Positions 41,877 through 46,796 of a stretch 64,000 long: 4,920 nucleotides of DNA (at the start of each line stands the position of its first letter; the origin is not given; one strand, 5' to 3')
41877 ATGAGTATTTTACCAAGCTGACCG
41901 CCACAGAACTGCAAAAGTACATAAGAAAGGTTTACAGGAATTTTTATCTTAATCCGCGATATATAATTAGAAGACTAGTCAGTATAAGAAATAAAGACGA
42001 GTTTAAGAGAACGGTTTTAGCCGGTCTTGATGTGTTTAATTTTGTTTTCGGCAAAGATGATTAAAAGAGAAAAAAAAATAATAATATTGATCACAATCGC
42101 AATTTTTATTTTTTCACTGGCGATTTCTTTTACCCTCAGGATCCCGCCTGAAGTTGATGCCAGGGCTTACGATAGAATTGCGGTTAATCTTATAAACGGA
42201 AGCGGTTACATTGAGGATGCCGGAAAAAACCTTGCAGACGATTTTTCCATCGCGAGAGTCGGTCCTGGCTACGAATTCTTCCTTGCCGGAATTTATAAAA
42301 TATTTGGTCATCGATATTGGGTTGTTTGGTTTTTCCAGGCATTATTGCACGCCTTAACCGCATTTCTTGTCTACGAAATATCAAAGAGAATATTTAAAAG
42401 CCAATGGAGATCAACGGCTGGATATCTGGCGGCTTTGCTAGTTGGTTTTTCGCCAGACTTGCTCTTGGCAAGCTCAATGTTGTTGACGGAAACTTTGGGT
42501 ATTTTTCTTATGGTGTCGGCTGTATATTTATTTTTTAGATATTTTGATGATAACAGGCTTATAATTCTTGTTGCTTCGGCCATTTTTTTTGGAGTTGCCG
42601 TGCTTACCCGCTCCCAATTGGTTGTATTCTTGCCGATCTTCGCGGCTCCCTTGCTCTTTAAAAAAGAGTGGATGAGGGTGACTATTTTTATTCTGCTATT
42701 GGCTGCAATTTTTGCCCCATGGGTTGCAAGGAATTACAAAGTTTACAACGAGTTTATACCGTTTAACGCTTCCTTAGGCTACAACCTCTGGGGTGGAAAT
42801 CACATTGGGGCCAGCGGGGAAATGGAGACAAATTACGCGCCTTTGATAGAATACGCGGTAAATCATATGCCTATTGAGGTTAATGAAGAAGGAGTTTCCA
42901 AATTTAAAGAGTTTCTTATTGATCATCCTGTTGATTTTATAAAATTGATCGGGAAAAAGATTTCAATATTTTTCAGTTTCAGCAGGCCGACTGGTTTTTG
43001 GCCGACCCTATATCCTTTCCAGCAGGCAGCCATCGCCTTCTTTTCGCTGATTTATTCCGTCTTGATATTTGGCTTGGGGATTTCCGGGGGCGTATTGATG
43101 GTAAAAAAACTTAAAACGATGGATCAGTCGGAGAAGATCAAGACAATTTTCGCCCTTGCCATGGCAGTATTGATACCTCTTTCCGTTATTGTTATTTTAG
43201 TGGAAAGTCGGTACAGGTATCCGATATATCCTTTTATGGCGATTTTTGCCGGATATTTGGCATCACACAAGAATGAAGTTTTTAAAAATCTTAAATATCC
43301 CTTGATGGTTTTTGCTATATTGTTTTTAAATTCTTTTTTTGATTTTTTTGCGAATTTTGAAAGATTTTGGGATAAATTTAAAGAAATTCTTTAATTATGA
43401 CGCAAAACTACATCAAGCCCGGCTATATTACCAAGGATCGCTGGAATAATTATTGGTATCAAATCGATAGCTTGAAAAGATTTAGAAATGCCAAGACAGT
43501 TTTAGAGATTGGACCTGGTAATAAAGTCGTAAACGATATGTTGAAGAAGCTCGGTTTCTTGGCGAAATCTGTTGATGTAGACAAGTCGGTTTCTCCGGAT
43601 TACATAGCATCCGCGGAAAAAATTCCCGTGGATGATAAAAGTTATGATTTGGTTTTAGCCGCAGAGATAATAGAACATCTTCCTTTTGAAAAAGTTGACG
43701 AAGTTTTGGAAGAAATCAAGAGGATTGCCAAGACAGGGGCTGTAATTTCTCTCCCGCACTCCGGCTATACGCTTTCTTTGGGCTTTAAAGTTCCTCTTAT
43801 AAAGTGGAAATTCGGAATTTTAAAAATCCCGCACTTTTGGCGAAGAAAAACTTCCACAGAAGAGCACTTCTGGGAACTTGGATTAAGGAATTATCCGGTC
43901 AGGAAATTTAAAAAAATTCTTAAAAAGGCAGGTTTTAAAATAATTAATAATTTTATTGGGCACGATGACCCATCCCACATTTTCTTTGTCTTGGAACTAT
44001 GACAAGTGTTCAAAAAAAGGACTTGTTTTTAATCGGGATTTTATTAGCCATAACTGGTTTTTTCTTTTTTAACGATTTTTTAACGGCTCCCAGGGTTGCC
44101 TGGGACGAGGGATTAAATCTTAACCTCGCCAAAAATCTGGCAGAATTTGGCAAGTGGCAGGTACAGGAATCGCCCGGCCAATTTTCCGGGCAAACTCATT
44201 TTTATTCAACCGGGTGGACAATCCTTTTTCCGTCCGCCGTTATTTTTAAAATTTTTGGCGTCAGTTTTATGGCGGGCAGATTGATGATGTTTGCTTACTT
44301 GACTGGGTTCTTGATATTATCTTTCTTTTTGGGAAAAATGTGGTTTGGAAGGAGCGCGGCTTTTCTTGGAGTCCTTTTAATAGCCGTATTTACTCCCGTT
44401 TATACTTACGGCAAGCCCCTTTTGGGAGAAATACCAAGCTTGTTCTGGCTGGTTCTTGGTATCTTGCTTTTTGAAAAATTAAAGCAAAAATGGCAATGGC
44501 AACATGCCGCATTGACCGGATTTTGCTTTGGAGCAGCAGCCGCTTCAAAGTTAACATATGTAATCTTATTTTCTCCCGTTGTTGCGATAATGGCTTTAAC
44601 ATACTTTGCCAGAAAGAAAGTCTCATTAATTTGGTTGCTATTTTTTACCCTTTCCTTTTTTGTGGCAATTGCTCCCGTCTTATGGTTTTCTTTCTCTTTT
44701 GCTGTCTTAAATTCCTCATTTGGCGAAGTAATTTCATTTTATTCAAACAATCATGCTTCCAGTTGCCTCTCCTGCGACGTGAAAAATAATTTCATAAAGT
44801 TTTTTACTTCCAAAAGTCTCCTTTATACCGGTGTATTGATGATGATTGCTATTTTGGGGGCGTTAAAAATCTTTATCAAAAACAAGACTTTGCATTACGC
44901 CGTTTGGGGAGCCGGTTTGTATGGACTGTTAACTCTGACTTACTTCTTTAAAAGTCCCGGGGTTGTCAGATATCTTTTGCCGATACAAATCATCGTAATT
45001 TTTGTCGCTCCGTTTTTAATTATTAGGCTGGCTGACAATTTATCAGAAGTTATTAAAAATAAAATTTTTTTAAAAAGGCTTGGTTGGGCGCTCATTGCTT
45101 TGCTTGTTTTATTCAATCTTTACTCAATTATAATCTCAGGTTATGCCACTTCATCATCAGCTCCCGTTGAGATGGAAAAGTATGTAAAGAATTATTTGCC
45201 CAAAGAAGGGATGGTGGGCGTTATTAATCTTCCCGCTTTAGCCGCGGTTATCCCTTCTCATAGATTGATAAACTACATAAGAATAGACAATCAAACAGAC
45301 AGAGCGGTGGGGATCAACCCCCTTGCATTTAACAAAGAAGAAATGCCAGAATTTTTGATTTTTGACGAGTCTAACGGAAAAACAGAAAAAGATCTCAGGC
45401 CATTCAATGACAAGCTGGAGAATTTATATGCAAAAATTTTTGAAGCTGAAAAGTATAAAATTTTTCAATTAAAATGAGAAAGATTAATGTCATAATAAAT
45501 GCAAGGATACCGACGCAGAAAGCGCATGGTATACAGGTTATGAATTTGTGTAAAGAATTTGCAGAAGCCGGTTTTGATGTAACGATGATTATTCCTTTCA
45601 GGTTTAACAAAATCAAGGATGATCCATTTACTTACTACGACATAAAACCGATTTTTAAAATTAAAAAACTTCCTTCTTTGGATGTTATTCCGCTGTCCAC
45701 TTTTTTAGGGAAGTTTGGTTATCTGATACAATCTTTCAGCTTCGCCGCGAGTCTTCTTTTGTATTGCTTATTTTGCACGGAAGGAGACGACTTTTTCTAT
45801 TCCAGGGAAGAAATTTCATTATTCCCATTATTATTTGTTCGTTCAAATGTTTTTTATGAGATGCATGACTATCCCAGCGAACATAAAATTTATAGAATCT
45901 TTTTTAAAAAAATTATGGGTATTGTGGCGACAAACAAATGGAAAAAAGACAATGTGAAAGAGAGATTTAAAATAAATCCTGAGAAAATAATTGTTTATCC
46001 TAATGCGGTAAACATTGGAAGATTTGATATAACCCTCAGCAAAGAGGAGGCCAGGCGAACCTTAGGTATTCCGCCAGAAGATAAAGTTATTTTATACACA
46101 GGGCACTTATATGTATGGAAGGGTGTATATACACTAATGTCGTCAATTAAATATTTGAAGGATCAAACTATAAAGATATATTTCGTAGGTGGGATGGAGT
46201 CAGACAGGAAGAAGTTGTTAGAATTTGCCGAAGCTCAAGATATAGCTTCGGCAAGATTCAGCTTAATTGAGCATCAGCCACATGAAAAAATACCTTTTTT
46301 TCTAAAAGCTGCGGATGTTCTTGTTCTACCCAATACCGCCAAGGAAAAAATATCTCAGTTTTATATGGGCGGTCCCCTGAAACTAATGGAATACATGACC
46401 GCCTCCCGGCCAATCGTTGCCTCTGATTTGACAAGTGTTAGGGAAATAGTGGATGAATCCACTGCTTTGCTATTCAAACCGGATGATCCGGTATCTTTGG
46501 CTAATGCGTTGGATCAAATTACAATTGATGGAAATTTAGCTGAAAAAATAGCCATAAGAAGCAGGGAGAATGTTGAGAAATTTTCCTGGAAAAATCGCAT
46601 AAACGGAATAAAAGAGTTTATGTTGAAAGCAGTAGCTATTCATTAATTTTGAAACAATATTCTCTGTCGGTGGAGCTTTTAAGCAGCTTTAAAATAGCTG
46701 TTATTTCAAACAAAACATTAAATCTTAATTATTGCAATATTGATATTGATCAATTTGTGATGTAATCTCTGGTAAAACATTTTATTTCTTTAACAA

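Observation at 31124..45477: Twice-repeated translationally coupled cassette: B12 radical SAM -> GT-C -> SAM methyltransferase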

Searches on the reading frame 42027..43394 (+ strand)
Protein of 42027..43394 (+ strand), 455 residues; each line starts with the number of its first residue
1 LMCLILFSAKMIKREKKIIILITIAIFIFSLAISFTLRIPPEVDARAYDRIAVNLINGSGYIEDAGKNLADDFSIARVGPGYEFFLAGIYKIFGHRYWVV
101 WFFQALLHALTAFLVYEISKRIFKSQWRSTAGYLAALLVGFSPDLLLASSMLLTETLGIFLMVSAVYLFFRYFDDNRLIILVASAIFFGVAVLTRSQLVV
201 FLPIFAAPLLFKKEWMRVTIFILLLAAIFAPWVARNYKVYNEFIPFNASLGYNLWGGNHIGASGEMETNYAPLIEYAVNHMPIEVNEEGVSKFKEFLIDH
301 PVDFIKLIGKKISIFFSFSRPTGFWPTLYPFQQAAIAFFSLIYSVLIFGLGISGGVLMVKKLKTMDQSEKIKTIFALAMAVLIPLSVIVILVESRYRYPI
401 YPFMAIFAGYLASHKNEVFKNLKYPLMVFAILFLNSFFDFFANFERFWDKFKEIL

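Call 4: search_protein_families(library=pfam, proteins=[window:42027-43394:+], max_evalue=0.01)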
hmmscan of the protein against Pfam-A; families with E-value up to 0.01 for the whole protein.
window:42027-43394:+ (455 aa): 2 families
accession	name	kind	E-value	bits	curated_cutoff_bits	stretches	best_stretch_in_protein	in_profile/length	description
PF13231.12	PMT_2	-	1.9e-16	61.1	26.1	1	79-231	3-156/160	Dolichyl-phosphate-mannose-protein mannosyltransferase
PF02366.24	PMT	-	1.4e-07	31.8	22.7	1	89-206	74-197/245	Dolichyl-phosphate-mannose-protein mannosyltransferase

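Call 10: search_protein_families(library=ncbifam, proteins=[window:42057-43394:+], max_evalue=0.001)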
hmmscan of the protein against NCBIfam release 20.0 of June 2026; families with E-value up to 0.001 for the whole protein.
window:42057-43394:+ (445 aa): 3 families
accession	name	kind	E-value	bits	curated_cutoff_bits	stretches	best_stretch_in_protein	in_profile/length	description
NF046093.1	AZOBR_p60025_fam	subfamily_domain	1.4e-08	34.3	150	1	75-217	99-229/232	AZOBR_p60025 family cell surface glycopolymer formation protein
NF047440.1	LA3751_2_3_fam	subfamily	7.6e-07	28.3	200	1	72-236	85-250/460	LA_3751/LA_3752 family putative glycosyltransferase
TIGR03663.1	TIGR03663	subfamily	3.4e-05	23.1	126.25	1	79-207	62-185/435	flippase activity-associated protein Agl23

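Call 83: search_solved_structures(query=A4, max_evalue=1)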
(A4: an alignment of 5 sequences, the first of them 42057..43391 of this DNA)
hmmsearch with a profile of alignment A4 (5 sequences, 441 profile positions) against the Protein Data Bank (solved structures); distinct sequences matched with E-value up to 1: 1.
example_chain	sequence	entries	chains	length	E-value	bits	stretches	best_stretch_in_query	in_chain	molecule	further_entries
8i9p_Lh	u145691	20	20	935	0.015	17.6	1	103-198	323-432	dolichyl-diphosphooligosaccharide--protein glycotransferase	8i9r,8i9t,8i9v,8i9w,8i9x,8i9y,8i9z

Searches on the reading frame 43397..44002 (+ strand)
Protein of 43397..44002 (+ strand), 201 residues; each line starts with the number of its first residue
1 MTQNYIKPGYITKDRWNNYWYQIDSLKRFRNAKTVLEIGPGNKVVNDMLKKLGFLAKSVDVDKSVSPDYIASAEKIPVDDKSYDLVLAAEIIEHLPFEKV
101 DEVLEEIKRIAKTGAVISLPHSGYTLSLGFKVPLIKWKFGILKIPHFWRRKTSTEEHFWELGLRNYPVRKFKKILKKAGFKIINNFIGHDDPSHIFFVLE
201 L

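Call 5: search_protein_families(library=pfam, proteins=[window:43397-44002:+], max_evalue=0.01)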
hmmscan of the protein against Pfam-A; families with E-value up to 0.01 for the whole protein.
window:43397-44002:+ (201 aa): 7 families
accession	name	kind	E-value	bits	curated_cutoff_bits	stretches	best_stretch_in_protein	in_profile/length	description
PF08241.18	Methyltransf_11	-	1.2e-08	35.9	21.2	1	37-117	2-93/95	Methyltransferase domain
PF13489.12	Methyltransf_23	-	6e-08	33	27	1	28-183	19-162/164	Methyltransferase domain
PF13649.12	Methyltransf_25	-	3.3e-05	24.9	27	1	71-114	53-96/97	Methyltransferase domain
PF01209.24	Ubie_methyltran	-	8.9e-05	22.4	20.1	1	70-183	104-216/233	ubiE/COQ5 methyltransferase family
PF08242.18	Methyltransf_12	-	0.00038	21.6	30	1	77-116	64-97/98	Methyltransferase domain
PF13847.12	Methyltransf_31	-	0.00095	19.3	27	1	71-118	61-108/145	Methyltransferase domain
PF05148.21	Methyltransf_8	-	0.0041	17.4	27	0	23-117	64-154/219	Hypothetical methyltransferase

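Call 10: search_protein_families(library=ncbifam, proteins=[window:43397-44002:+], max_evalue=0.001)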
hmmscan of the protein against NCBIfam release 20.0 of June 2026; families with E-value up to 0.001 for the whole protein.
window:43397-44002:+ (201 aa): 3 families
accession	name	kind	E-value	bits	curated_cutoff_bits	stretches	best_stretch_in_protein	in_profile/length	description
NF041255.1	mycofact_MftM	equivalog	2.3e-07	30.4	200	1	69-121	191-243/289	mycofactocin oligosaccharide methyltransferase MftM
TIGR01983.1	UbiG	equivalog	5.7e-05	22.5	102.95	0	47-117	65-149/228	bifunctional 2-polyprenyl-6-hydroxyphenol methylase/3-demethylubiquinol 3-O-methyltransferase UbiG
NF001242.0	PRK00216.1-3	equivalog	0.00013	21.5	351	1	68-183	125-240/258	bifunctional demethylmenaquinone methyltransferase/2-methoxy-6-polyprenyl-1,4-benzoquinol methylase UbiE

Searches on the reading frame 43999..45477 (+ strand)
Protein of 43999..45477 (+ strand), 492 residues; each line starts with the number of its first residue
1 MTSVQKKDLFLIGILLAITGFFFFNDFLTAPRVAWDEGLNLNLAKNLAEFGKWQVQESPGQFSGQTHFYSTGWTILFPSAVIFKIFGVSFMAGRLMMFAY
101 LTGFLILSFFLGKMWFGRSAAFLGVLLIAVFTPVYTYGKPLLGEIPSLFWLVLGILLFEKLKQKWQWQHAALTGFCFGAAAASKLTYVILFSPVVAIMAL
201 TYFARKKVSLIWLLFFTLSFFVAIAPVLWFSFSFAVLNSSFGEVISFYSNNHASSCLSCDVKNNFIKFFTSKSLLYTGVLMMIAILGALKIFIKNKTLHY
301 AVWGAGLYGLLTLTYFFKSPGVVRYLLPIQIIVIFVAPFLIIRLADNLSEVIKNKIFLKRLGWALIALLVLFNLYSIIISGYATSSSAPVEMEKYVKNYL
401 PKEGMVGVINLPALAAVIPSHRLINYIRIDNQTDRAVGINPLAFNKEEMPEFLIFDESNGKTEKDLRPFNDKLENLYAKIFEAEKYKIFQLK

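Call 5: search_protein_families(library=pfam, proteins=[window:43999-45477:+], max_evalue=0.01)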
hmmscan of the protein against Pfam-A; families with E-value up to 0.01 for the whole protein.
window:43999-45477:+ (492 aa): 2 families
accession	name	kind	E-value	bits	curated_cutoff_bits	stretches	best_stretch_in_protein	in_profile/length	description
PF13231.12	PMT_2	-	5.7e-07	30.3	26.1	1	80-229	11-159/160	Dolichyl-phosphate-mannose-protein mannosyltransferase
PF02366.24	PMT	-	0.00036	20.6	22.7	1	78-236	69-239/245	Dolichyl-phosphate-mannose-protein mannosyltransferase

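Call 10: search_protein_families(library=ncbifam, proteins=[window:43999-45477:+], max_evalue=0.001)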
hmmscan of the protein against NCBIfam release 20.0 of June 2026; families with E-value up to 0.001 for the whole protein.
window:43999-45477:+ (492 aa): 0 families

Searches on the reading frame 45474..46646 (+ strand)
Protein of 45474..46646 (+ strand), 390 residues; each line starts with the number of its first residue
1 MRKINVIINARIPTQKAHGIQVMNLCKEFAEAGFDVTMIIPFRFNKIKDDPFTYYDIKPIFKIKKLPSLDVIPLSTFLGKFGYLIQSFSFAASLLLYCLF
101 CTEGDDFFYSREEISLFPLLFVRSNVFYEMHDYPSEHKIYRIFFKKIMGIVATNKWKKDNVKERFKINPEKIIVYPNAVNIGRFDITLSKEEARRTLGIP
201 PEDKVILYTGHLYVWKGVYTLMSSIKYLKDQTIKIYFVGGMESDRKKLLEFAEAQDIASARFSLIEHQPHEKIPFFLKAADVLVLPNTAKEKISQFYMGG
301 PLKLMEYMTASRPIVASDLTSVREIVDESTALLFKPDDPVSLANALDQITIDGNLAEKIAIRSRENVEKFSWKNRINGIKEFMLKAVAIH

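Call 5: search_protein_families(library=pfam, proteins=[window:45474-46646:+], max_evalue=0.01)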
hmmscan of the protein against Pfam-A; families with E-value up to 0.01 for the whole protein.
window:45474-46646:+ (390 aa): 3 families
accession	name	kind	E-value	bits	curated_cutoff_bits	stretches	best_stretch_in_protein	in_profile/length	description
PF00534.26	Glycos_transf_1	-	3.9e-21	75.8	26.4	1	190-364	2-170/172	Glycosyl transferases group 1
PF13692.12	Glyco_trans_1_4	-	3.5e-20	73.2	27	1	204-349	2-139/142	Glycosyl transferases group 1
PF13439.12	Glyco_transf_4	-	5.2e-07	30.3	28.5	1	133-182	120-169/170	Glycosyltransferase Family 4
